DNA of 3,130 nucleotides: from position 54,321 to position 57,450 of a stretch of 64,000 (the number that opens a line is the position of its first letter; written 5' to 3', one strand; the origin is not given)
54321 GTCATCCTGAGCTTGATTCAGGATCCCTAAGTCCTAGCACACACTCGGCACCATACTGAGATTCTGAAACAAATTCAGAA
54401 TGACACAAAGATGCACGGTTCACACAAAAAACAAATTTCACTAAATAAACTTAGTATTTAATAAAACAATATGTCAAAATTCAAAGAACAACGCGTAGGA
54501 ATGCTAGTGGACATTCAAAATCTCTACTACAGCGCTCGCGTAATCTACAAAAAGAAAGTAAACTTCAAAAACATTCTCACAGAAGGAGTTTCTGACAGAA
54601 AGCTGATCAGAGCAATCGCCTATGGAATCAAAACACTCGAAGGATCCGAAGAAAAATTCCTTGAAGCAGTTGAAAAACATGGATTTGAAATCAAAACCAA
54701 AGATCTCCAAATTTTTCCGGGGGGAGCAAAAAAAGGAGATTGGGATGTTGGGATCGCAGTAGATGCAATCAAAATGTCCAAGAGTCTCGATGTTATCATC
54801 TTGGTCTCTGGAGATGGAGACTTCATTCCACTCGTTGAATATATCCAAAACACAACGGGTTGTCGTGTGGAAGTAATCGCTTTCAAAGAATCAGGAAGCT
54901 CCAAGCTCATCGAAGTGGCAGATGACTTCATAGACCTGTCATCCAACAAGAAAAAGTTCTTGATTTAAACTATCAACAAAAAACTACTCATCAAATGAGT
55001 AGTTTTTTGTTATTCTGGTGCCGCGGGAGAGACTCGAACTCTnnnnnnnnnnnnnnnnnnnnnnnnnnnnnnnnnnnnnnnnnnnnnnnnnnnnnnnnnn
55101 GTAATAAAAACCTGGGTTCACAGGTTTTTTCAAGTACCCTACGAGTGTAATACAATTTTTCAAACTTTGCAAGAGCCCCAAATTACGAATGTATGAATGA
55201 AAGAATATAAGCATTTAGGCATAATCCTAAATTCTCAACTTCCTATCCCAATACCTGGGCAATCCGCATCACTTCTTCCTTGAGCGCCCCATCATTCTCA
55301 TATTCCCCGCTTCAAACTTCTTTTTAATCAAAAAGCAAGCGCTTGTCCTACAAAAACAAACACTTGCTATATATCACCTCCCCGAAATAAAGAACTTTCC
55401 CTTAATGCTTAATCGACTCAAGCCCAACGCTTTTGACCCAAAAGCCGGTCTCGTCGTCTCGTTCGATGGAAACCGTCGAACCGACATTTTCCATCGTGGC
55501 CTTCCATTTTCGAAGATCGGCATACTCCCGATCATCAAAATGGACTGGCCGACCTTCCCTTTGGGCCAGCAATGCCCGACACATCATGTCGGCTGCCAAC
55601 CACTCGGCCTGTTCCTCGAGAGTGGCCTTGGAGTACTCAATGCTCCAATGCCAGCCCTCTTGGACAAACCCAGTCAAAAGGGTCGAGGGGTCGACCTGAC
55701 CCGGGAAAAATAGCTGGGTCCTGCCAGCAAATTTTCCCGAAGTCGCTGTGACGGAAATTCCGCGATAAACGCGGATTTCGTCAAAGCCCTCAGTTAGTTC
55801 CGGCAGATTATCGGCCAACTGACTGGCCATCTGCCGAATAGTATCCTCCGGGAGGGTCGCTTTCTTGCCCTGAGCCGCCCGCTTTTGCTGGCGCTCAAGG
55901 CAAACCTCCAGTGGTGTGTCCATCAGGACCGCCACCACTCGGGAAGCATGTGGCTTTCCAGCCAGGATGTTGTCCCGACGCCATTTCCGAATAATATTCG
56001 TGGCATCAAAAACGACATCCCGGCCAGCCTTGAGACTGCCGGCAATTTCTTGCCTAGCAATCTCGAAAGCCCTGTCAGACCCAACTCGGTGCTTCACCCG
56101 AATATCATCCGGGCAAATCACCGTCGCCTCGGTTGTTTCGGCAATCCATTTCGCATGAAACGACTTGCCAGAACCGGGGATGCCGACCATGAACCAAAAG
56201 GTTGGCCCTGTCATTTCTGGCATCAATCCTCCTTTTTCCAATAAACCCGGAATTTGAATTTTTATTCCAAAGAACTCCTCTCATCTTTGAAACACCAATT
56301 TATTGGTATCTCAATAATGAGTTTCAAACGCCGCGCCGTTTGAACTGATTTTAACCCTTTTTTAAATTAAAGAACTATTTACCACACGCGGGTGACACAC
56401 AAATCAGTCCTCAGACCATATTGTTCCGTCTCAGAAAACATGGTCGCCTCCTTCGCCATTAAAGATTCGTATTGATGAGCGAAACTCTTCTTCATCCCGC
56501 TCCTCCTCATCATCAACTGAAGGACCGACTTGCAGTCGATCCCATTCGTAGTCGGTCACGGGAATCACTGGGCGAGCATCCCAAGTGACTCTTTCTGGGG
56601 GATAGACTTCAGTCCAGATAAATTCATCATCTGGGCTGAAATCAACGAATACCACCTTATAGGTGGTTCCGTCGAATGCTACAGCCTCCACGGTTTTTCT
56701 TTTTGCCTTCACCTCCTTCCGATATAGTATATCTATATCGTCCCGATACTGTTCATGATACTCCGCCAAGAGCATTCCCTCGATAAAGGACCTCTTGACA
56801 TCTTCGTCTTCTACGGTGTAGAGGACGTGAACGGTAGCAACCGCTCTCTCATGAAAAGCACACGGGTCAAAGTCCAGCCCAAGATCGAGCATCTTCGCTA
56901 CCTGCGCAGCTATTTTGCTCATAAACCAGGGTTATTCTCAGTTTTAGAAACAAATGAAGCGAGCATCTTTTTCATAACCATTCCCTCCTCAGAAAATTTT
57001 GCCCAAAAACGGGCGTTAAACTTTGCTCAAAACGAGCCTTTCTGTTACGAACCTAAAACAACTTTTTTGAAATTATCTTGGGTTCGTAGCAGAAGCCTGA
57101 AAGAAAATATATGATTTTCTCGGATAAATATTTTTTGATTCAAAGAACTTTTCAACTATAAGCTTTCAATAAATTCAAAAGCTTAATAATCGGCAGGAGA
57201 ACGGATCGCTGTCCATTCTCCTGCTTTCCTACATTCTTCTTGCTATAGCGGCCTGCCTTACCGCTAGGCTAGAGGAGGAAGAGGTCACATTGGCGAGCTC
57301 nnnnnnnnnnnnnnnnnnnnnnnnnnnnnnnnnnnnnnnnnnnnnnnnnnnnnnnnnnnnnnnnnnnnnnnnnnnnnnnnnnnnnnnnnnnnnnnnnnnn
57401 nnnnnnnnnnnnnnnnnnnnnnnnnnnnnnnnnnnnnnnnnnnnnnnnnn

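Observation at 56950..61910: Two roughly 175-bp direct repeats bracket a 4.6-kb segment and contain a hairpin with compensatory base changes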

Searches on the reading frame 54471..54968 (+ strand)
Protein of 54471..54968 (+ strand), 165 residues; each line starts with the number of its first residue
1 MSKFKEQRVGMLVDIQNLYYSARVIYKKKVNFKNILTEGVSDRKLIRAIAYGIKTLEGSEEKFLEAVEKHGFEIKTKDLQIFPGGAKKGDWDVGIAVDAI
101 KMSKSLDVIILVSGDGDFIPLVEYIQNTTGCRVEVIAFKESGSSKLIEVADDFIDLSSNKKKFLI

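Call 7: search_protein_families(library=pfam, proteins=[window:54471-54968:+], max_evalue=0.01)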
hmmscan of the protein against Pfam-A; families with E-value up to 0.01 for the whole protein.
window:54471-54968:+ (165 aa): 2 families
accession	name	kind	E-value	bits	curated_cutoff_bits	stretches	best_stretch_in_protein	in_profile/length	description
PF01936.24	NYN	-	1.4e-34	120.1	24.2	1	8-156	1-144/145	NYN domain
PF03347.19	TDH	-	0.0069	16.4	27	1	36-147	39-148/165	Vibrio thermostable direct hemolysin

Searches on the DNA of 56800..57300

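Call 10: search_rna_families(source=window, start=56800, end=57300, threshold=evalue, max_evalue=10, show_alignments=2)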
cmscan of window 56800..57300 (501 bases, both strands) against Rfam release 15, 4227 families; matches with E-value up to 10: 12.
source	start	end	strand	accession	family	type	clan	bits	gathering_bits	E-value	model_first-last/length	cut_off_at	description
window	57038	57094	-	RF03601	MIR7993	Gene; miRNA;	-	23.5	100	0.072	1-138/138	no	MIR7993 microRNA precursor family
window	57098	57236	+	RF01254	snR34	Gene; snRNA; snoRNA; HACA-box;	CL00042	20.5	39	1.8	1-206/206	no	Small nucleolar RNA snR34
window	57022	57229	+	RF02637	EF0408_EF0409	Gene; sRNA;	-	17.8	440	0.018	1-412/412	no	Enterococcus sRNA EF0408_EF0409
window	56926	56992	-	RF00315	snoJ33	Gene; snRNA; snoRNA; CD-box;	-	17.8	45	0.64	1-81/81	no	Small nucleolar RNA J33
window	57041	57093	-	RF04134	MIR7504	Gene; miRNA;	-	17.3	83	3.3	1-124/124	no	MIR7504 microRNA precursor family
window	56917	57007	-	RF02283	TtnuCD6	Gene; snRNA; snoRNA; CD-box;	-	16.9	50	4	1-72/72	no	Tetrahymena snoRNA TtnuCD6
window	57039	57135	+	RF04184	BTnc060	Gene; sRNA;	-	15.4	228.9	7.3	1-213/213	no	Bacteroides sRNA BTnc060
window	57153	57192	-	RF00697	mir-186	Gene; miRNA;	-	15.3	70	5.6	23-63/82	no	mir-186 microRNA precursor family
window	57034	57159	+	RF01443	S_pombe_snR91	Gene; snRNA; snoRNA; HACA-box;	-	14.9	50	5.9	1-144/144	no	small nucleolar RNA snR91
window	56946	56985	-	RF00323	snoR79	Gene; snRNA; snoRNA; CD-box;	-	13.8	80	9.5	1-65/65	no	Small nucleolar RNA R79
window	57051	57177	-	RF01461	rli24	Gene; sRNA;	-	13.4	100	8.7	1-158/158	no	Listeria sRNA rli22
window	57091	57225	-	RF01702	Cyano-2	Gene; sRNA;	-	11.9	40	1.3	1-204/204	no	Cyano-2 RNA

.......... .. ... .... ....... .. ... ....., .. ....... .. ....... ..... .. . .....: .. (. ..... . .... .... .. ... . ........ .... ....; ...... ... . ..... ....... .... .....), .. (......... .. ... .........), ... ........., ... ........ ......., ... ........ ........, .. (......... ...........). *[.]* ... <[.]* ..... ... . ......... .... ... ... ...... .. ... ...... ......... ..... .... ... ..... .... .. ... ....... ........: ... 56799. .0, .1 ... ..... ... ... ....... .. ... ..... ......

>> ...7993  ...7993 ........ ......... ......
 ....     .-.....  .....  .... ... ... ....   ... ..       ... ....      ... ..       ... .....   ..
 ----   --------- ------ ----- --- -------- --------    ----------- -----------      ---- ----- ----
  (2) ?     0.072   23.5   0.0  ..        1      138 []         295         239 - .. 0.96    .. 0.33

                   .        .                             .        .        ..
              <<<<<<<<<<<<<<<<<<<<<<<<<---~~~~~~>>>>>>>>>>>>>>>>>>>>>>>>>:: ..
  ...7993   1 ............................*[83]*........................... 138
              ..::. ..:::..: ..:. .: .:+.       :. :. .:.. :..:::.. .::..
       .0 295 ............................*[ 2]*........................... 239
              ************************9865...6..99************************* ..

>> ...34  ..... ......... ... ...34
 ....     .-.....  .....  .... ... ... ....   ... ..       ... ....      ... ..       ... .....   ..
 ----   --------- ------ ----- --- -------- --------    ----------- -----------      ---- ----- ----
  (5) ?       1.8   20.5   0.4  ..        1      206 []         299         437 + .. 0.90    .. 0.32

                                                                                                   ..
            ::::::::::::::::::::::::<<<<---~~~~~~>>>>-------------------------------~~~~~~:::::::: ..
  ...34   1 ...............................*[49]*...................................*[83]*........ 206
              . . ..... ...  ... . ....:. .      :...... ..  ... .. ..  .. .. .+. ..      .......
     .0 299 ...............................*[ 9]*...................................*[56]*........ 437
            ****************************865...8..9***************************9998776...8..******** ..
